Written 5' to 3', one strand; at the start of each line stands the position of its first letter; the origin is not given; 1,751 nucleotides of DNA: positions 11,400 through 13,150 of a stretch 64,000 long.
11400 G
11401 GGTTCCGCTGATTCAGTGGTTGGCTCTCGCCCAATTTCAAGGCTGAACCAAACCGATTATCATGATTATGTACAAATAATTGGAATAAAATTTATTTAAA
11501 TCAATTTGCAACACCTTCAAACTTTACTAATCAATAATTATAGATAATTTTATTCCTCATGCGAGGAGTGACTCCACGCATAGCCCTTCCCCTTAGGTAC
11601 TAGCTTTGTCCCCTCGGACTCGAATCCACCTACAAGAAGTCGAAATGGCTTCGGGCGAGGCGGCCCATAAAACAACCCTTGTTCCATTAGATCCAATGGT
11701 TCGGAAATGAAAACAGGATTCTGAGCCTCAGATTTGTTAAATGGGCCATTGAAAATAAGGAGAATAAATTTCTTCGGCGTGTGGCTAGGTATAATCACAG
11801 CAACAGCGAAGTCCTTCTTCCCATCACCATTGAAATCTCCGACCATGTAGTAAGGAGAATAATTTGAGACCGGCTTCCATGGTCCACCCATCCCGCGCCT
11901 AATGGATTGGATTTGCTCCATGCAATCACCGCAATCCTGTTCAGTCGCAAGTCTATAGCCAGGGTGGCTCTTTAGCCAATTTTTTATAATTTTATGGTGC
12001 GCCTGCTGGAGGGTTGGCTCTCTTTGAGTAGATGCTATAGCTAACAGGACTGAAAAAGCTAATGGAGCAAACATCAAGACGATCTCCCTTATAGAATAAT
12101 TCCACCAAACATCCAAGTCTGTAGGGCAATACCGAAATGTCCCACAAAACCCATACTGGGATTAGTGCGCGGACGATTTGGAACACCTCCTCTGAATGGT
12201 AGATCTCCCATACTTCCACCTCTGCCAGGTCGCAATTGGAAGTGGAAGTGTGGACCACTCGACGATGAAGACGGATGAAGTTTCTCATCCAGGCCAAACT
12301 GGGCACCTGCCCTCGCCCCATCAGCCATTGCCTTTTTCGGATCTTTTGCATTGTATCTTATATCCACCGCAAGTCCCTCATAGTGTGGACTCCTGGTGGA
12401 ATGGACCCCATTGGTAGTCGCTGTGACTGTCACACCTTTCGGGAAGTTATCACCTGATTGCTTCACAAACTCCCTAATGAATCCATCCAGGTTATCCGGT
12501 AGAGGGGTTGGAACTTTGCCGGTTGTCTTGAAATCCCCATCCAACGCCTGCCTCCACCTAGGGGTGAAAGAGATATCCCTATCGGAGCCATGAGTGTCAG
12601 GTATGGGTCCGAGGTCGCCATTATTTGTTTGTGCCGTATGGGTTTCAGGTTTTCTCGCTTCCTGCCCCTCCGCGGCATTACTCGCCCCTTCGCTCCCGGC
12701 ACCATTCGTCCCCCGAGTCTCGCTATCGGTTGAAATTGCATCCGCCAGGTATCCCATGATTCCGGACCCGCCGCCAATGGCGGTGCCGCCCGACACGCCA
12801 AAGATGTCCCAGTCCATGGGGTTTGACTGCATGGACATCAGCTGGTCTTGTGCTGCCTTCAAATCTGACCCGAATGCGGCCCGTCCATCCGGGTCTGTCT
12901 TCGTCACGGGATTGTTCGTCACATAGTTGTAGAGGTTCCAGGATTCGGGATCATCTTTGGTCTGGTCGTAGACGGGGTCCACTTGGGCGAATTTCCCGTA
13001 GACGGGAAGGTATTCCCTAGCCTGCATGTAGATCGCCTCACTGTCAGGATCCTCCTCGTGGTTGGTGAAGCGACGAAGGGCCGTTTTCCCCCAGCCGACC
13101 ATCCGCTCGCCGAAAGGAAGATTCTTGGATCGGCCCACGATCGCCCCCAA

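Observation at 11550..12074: Candidate cognate immunity gene: secreted FG-GAP-like 174-aa protein with its SD placed right after the toxin stop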

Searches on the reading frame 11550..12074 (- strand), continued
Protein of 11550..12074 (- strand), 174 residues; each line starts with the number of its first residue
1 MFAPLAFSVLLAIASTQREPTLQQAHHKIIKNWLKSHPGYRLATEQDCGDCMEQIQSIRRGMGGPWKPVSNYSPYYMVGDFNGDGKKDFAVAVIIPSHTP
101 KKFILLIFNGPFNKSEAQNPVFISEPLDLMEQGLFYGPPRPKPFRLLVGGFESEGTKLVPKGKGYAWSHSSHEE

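Call 69: search_protein_representatives(alignment_id=A1)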
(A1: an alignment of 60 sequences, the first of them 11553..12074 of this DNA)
Query: 60 sequences, 175 profile positions. Proteins with E-value up to 0.001 (for the whole library): 19190; up to 1e-10: 4236; up to 1e-30: 238. The best 150 are listed.
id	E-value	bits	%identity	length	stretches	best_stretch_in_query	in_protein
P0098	8.8e-96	334.5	-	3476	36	76-99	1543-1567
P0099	4.0e-86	303.1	-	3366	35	77-100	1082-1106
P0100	5.3e-81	286.4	-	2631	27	80-123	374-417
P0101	1.4e-72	259.0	-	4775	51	81-97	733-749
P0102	6.2e-71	253.6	-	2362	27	78-96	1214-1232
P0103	6.6e-71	253.5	-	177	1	7-173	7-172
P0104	2.2e-70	251.9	-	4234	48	75-96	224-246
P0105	3.1e-67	241.6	-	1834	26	80-120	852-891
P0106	1.2e-63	229.9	-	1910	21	70-100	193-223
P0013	2.0e-63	229.2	-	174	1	8-174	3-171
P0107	2.7e-63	228.8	-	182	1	9-171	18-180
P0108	1.4e-62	226.5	-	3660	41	75-96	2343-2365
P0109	7.6e-61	220.8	-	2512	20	64-114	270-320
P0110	1.7e-60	219.6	-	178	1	11-170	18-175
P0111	2.1e-59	216.1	-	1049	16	80-123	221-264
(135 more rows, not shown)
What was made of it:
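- Tried and rejected: Profile search of 1.84 billion representatives (call 69).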

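Call 80: search_protein_families(library=pfam, alignment_id=A1, max_evalue=0.01)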
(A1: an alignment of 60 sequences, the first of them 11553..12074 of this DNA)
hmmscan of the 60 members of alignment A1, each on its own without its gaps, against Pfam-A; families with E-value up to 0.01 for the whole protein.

A. member 1, window:11553-12074:- (174 aa): 1 family
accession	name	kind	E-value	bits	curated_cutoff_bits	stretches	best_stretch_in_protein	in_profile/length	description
PF01839.29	FG-GAP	-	0.0025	18.1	22.1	1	78-92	7-21/37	FG-GAP repeat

B. families by the number of members that match (of 60 scanned): 3 families
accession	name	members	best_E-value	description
PF01839.29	FG-GAP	41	1.8e-05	FG-GAP repeat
PF13517.12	FG-GAP_3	10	0.00024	FG-GAP-like repeat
PF07533.21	BRK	1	0.003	BRK domain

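Call 82: find_encoding_contigs(protein=P0008, flank=6000, max_places=3)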
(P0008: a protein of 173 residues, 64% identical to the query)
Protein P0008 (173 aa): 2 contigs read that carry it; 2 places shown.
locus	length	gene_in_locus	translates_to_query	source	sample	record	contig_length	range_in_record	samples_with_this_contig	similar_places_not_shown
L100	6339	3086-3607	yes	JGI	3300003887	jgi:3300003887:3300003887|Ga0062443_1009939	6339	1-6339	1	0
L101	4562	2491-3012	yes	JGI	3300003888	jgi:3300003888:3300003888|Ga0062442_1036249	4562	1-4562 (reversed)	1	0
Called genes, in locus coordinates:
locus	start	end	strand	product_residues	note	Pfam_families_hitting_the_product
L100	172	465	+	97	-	-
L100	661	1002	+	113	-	-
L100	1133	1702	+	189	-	-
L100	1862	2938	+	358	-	PF03193:RsgA_GTPase, PF01926:MMR_HSR1 (faint)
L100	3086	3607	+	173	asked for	-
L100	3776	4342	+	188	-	-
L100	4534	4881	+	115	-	-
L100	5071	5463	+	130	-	-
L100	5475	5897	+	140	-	-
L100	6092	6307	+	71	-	PF08327:AHSA1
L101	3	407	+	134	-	?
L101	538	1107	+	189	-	-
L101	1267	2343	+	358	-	PF03193:RsgA_GTPase, PF01926:MMR_HSR1 (faint)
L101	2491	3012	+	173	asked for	-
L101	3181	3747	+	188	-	-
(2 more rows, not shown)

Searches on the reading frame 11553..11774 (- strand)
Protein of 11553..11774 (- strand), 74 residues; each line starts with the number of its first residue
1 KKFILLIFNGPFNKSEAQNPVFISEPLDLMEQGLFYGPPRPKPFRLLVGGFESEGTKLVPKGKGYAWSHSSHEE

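Call 29: find_related_loci(query=A2, collection=metagenome_contigs, flank=6000)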
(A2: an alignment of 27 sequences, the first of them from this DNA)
Query A2 (74 aa) in metagenome_contigs; peptide patterns used: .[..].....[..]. (x = any residue, [..] = any of these).
217 stretches matched a pattern; 196 encode a relative of the query (tblastn E <= 1e-3); the best 80 are kept; 80 distinct loci.
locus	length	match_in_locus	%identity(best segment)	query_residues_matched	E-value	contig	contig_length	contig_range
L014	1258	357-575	67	1-73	5e-29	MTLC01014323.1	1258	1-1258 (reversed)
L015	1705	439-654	60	1-72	2e-26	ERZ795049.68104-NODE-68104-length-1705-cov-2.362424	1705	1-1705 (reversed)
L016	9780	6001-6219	58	1-73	1e-25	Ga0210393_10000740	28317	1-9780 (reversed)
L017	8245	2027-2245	58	1-73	1e-25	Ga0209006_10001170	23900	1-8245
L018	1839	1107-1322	57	3-73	4e-25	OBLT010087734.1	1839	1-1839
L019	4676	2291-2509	54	1-73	3e-24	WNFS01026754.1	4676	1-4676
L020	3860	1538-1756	54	1-73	3e-24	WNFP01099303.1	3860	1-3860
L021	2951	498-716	54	1-73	3e-24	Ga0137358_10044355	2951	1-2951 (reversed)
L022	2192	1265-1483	54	1-73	4e-24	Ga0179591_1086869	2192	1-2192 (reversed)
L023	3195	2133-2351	58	1-73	5e-24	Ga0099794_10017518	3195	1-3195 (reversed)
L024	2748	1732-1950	54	1-73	5e-24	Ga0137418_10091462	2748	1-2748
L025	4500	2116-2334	54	1-73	5e-24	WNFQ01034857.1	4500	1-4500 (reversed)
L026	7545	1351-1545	62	3-68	5e-24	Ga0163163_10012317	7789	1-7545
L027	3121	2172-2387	56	1-73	8e-24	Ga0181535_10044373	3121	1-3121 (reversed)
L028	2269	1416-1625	58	1-70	1e-23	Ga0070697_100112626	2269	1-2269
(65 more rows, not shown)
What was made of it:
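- Checked: At least 196 related loci were found in metagenomes (call 29).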

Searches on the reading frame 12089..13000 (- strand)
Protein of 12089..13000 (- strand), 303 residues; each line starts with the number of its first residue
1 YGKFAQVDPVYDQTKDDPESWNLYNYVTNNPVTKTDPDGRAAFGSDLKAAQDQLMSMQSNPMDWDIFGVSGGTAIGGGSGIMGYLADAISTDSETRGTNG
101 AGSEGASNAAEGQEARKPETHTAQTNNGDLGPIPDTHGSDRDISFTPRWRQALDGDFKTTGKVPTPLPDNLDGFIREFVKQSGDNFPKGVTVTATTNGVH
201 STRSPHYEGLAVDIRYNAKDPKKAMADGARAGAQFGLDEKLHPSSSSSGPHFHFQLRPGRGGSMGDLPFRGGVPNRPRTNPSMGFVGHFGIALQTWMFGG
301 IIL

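Call 7: search_protein_families(library=ncbifam, proteins=[window:12089-13000:-], max_evalue=1)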
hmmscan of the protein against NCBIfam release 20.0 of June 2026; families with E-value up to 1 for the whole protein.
window:12089-13000:- (303 aa): 1 family
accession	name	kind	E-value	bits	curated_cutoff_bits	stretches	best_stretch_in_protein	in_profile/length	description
TIGR03696.1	Rhs_assc_core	domain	1.2e-06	29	32.5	1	2-39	43-75/76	RHS repeat-associated core domain-containing protein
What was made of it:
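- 12881..12895 (-): DPDGR, the end of the Rhs core (aa 1952-1956) and the boundary to the variable C-terminal toxin region. TIGR03696 Rhs_assc_core partial hit (call 7).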

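Call 13: find_homologous_proteins(query=window:12092-12880:-, max_evalue=0.001)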
Query seq(263 aa) (263 aa): 3 proteins with E <= 0.001 among 1704 candidates.
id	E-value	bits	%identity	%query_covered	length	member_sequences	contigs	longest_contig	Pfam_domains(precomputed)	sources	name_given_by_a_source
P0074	6.5e-50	188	65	54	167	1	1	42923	-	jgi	-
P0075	5.7e-33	133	63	40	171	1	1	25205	-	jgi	jgi:hypothetical protein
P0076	6.0e-16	77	53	33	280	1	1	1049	PF25023.2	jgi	jgi:RHS repeat-associated protein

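Call 14: search_protein_families(library=pfam, proteins=[window:12092-12880:-], max_evalue=10)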
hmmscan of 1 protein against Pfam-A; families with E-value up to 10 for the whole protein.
seq(263 aa): 2 families
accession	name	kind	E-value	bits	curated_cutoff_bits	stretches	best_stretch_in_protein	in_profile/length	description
PF12158.14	DUF3592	-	0.019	16.1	25.3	1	151-188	43-81/84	Domain of unknown function (DUF3592)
PF01085.23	HH_signal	-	0.17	12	22.1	1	157-184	108-135/161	Hedgehog amino-terminal signalling domain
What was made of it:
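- Closest known: LAS metallopeptidases: Streptomyces albus Zn DD-peptidase. Different: It does not reach any Pfam threshold (HH_signal E 0.17; call 14).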

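Call 15: search_solved_structures(query=window:12092-12880:-, max_evalue=10, show_alignments=2)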
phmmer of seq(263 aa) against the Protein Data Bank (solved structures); distinct sequences matched with E-value up to 10: 20.
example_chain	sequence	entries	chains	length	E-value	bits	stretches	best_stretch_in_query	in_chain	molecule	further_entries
9gy1_A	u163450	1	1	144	0.019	18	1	201-229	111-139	Peptidase, M23 family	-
2wfx_A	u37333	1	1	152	0.12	15.3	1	150-203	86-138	SONIC HEDGEHOG PROTEIN N-PRODUCT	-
2wg4_A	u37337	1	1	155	0.12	15.3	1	150-203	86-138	SONIC HEDGEHOG PROTEIN N-PRODUCT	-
3n1r_A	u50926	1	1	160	0.13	15.3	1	150-203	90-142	Sonic hedgehog protein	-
1vhh_A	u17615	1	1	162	0.13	15.2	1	150-203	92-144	SONIC HEDGEHOG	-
4c4m_A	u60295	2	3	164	0.13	15.2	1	150-203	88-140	SONIC HEDGEHOG PROTEIN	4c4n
7rpk_H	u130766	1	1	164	0.15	15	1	150-202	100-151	Sonic hedgehog protein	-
3d1m_A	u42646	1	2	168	0.16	15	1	150-202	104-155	Sonic hedgehog protein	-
3ho5_H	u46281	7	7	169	0.16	14.9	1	151-203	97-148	Sonic hedgehog protein | Sonic hedgehog protein N-product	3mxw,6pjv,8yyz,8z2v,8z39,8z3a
3k7h_B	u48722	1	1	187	0.17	14.9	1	150-202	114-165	Indian hedgehog protein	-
6e1h_C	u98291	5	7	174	0.17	14.9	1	151-203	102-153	Sonic hedgehog protein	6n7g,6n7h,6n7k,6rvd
3m1n_A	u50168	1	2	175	0.17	14.8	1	151-203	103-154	Sonic hedgehog protein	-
6oev_C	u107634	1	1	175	0.17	14.8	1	151-203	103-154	Sonic hedgehog protein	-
6dmy_B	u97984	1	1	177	0.17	14.8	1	151-203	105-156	Sonic hedgehog protein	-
3k7i_B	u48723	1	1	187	0.2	14.6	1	151-202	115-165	Indian hedgehog protein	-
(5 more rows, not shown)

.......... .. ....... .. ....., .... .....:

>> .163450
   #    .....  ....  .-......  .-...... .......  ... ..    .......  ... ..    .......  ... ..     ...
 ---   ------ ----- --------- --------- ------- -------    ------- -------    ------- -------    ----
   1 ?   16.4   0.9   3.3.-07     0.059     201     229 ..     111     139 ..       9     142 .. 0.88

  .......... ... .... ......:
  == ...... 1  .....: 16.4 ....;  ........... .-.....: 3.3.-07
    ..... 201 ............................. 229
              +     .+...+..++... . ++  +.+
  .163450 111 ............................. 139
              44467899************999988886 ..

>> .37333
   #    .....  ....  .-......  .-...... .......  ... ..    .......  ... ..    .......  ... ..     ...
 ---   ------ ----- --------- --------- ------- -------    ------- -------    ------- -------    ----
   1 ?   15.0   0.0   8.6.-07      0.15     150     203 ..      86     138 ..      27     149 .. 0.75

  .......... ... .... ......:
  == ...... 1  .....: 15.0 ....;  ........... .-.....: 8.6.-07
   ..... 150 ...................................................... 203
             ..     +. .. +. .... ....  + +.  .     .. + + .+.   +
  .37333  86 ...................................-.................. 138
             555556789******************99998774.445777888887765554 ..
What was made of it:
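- There are weak sequence hits to Shh-N and M23 (call 15).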

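Call 16: find_encoding_contigs(protein=P0074, flank=6000, max_places=3)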
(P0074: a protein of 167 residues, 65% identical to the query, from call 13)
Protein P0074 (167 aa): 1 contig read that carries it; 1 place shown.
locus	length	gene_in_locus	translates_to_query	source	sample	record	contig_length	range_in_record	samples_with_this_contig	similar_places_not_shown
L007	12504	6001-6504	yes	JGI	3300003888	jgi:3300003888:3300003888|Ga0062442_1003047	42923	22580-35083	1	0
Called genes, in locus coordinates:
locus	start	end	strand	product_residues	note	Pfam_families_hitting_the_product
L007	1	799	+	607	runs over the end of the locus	PF08448:PAS_4, PF02518:HATPase_c, PF00072:Response_reg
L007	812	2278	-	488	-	PF05761:5_nucleotid, PF00702:Hydrolase (weak)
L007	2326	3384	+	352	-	-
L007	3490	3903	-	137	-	PF10263:SprT-like (faint)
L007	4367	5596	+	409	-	-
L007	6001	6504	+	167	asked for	-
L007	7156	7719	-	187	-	-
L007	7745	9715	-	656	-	PF01336:tRNA_anti-codon, PF00152:tRNA-synt_2, PF02938:GAD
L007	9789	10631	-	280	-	-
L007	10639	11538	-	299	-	-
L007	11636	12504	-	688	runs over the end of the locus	-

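Call 17: find_encoding_contigs(protein=P0075, flank=6000, max_places=3)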
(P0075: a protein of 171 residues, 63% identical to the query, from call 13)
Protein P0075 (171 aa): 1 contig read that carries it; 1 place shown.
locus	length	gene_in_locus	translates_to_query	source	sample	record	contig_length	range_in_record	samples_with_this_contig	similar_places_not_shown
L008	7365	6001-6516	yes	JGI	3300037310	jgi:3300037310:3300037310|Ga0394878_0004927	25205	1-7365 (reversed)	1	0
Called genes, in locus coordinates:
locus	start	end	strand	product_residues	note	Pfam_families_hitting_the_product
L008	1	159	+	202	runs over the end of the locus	-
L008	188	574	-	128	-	PF12844:HTH_19, PF13560:HTH_31, PF01381:HTH_3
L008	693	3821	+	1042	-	PF01807:Zn_ribbon_DnaG, PF08275:DNAG_N (weak), PF13155:Toprim_2, PF13362:Toprim_3, PF13662:Toprim_4, PF27228:MTBMA_p00010_2nd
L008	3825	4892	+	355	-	PF13102:Phage_int_SAM_5 (weak), PF00589:Phage_integrase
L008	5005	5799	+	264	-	PF09509:Hypoth_Ymh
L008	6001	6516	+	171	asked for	-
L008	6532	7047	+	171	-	-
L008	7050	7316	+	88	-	-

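Call 18: find_encoding_contigs(protein=P0076, flank=6000, max_places=3)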
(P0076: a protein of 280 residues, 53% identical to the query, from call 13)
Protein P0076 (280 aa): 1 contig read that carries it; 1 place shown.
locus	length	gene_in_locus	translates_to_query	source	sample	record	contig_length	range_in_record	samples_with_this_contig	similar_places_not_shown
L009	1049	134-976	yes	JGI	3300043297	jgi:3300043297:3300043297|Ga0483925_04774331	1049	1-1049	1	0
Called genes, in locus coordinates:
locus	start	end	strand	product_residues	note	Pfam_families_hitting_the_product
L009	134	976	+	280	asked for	PF25023:TEN_YD-shell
